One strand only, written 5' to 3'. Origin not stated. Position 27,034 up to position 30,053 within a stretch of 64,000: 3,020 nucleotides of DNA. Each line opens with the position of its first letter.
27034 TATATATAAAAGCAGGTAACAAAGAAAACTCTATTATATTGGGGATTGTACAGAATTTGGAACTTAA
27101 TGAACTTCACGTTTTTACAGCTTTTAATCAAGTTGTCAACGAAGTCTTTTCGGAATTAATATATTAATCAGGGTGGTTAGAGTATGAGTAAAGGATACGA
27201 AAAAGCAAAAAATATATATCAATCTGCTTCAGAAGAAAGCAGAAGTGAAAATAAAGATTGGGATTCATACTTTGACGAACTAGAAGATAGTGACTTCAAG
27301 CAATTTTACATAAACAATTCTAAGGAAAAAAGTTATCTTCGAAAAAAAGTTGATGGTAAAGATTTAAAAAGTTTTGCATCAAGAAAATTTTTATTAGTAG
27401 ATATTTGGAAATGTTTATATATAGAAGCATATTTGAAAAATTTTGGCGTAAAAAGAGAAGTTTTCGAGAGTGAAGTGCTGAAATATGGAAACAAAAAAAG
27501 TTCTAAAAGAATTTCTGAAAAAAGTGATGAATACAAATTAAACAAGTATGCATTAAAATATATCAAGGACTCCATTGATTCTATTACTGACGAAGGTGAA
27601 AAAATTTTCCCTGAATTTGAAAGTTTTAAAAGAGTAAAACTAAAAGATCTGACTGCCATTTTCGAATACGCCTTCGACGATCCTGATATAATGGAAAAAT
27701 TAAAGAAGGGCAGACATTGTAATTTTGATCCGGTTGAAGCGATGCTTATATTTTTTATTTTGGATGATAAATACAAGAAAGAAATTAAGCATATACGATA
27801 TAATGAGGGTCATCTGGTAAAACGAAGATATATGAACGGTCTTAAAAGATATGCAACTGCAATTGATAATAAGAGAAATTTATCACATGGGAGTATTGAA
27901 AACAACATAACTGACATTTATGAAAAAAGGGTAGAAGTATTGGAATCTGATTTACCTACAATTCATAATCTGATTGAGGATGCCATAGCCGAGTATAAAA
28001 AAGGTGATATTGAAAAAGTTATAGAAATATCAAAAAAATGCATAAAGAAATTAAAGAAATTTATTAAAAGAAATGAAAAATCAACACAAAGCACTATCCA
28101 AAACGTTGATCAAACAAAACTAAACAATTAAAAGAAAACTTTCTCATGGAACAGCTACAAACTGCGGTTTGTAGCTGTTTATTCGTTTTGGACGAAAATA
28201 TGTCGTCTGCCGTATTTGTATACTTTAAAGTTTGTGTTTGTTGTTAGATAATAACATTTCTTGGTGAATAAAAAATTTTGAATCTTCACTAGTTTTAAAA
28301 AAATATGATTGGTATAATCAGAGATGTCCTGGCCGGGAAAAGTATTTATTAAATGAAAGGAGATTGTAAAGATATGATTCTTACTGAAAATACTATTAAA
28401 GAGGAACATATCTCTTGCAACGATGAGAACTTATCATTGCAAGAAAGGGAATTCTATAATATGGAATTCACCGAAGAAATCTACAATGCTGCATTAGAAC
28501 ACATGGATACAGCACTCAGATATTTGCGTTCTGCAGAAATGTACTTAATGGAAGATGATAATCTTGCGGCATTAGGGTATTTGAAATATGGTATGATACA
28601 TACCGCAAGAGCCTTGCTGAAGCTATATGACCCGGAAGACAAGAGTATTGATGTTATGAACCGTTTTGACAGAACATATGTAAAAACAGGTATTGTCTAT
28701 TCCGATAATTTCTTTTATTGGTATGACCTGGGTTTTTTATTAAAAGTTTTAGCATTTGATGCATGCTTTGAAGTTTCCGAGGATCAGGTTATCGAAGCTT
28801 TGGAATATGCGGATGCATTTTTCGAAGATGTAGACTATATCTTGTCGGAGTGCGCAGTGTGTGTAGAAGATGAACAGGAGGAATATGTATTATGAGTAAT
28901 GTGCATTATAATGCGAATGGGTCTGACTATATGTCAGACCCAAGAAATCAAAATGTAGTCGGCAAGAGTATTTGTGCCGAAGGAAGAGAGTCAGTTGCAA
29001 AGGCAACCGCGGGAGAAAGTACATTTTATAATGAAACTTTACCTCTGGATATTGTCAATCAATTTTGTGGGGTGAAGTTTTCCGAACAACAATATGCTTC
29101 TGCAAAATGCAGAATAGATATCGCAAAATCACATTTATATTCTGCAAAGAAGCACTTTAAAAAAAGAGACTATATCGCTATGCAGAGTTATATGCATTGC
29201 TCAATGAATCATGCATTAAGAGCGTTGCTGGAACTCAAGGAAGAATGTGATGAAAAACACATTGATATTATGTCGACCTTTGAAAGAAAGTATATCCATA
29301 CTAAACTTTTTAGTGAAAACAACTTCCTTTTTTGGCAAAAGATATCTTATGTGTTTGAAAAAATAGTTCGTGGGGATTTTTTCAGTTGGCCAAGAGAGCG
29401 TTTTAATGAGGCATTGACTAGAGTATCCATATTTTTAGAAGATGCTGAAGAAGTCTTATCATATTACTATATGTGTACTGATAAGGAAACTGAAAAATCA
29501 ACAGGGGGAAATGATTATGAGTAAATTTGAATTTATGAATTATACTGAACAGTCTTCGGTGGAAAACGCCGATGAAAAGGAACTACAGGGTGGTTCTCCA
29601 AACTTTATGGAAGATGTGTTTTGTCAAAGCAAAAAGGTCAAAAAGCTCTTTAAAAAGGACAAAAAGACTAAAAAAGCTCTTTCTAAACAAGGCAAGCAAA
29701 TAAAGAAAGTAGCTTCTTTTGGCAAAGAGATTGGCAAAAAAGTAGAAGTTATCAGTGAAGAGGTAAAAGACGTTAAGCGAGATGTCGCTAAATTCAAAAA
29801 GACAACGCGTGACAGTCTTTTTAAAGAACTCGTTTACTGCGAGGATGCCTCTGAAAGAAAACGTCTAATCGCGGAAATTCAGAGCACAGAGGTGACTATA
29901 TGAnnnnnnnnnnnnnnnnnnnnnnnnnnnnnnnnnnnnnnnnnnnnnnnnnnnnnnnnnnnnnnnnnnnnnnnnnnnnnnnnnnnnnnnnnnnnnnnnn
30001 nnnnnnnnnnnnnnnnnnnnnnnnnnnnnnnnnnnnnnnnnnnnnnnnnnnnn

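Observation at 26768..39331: AT-rich genomic island at tRNA-Glu with an internally located Xis/Int pair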

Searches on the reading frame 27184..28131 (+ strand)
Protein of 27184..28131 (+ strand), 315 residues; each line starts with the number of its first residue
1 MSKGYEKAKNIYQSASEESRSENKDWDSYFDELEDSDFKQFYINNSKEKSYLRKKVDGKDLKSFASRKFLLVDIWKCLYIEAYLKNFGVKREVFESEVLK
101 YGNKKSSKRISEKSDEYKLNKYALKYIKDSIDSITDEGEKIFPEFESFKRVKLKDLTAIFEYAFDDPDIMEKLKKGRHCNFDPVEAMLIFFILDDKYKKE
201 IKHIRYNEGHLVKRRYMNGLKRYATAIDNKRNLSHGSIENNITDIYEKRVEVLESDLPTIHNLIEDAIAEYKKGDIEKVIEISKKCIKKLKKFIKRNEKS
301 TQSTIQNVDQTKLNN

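Call 6: search_protein_families(library=pfam, proteins=[window:27184-28131:+], max_evalue=0.01)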
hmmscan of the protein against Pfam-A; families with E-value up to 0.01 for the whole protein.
window:27184-28131:+ (315 aa): 0 families

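Call 7: search_protein_families(library=padloc, proteins=[window:27184-28131:+], max_evalue=0.01)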
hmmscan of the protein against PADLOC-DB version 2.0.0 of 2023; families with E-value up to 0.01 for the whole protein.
window:27184-28131:+ (315 aa): 0 families

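Call 36: search_protein_families(library=phrogs, proteins=[window:27184-28131:+], max_evalue=0.01)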
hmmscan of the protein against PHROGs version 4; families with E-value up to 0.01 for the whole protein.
window:27184-28131:+ (315 aa): 0 families

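Call 37: search_protein_families(library=ncbifam, proteins=[window:27184-28131:+], max_evalue=0.01)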
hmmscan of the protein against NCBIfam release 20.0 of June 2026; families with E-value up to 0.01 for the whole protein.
window:27184-28131:+ (315 aa): 0 families

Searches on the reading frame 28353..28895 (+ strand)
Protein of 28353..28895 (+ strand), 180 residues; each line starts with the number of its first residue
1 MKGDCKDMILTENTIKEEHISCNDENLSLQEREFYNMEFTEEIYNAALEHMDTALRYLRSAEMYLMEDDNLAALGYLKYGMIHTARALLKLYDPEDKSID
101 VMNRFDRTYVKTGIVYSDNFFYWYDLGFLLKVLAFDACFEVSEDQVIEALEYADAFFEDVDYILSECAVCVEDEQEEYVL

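Call 6: search_protein_families(library=pfam, proteins=[window:28353-28895:+], max_evalue=0.01)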
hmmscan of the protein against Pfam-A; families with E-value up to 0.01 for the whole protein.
window:28353-28895:+ (180 aa): 1 family
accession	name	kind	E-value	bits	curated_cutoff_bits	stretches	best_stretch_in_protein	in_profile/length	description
PF04010.18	DUF357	-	0.00075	19.9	29.4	1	41-80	21-60/73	Protein of unknown function (DUF357)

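Call 7: search_protein_families(library=padloc, proteins=[window:28353-28895:+], max_evalue=0.01)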
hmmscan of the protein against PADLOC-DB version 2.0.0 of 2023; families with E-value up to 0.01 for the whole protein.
window:28353-28895:+ (180 aa): 0 families

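Call 36: search_protein_families(library=phrogs, proteins=[window:28353-28895:+], max_evalue=0.01)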
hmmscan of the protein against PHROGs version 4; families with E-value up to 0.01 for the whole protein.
window:28353-28895:+ (180 aa): 0 families

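Call 37: search_protein_families(library=ncbifam, proteins=[window:28353-28895:+], max_evalue=0.01)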
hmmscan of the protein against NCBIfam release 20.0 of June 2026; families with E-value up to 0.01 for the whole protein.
window:28353-28895:+ (180 aa): 0 families

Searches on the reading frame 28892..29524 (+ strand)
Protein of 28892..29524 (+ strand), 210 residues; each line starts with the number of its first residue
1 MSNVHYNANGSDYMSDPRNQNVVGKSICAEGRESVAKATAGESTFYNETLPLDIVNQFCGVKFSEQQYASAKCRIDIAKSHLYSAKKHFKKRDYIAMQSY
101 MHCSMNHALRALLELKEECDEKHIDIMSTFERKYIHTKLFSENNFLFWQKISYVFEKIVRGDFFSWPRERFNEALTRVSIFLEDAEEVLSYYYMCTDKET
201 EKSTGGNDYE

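Call 6: search_protein_families(library=pfam, proteins=[window:28892-29524:+], max_evalue=0.01)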
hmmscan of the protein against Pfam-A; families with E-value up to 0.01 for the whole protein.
window:28892-29524:+ (210 aa): 1 family
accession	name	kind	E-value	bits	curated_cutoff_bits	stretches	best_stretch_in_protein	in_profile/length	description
PF05168.19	HEPN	-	8.5e-05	23.1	22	1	74-186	4-115/117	HEPN domain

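Call 7: search_protein_families(library=padloc, proteins=[window:28892-29524:+], max_evalue=0.01)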
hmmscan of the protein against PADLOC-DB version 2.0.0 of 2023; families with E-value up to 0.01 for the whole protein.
window:28892-29524:+ (210 aa): 0 families

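Call 36: search_protein_families(library=phrogs, proteins=[window:28892-29524:+], max_evalue=0.01)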
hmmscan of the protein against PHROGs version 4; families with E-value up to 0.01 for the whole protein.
window:28892-29524:+ (210 aa): 0 families

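Call 37: search_protein_families(library=ncbifam, proteins=[window:28892-29524:+], max_evalue=0.01)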
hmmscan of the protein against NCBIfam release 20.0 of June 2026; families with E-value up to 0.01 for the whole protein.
window:28892-29524:+ (210 aa): 0 families

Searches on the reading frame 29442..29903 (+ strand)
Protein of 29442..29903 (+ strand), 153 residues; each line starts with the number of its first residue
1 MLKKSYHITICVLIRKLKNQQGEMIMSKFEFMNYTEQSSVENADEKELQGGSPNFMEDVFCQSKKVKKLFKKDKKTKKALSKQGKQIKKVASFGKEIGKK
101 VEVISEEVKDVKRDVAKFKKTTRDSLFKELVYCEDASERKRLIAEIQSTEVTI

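Call 6: search_protein_families(library=pfam, proteins=[window:29442-29903:+], max_evalue=0.01)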
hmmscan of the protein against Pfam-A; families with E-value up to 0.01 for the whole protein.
window:29442-29903:+ (153 aa): 1 family
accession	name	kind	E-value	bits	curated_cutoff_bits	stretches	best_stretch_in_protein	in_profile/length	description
PF01516.21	Orbi_VP6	-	0.001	19.1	22.6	1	76-145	240-306/324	Orbivirus helicase VP6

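Call 7: search_protein_families(library=padloc, proteins=[window:29442-29903:+], max_evalue=0.01)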
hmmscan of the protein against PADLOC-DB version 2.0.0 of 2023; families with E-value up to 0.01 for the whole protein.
window:29442-29903:+ (153 aa): 0 families

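Call 36: search_protein_families(library=phrogs, proteins=[window:29517-29903:+], max_evalue=0.01)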
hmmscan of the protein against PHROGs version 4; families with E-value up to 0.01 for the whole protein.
window:29517-29903:+ (128 aa): 0 families

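Call 37: search_protein_families(library=ncbifam, proteins=[window:29517-29903:+], max_evalue=0.01)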
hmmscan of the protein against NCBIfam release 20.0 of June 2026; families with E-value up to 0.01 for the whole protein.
window:29517-29903:+ (128 aa): 1 family
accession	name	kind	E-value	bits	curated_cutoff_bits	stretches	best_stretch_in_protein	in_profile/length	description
NF033928.1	alph_xenorhab_A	subfamily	0.0089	15.4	125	1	53-122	114-184/339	alpha-xenorhabdolysin family binary toxin subunit A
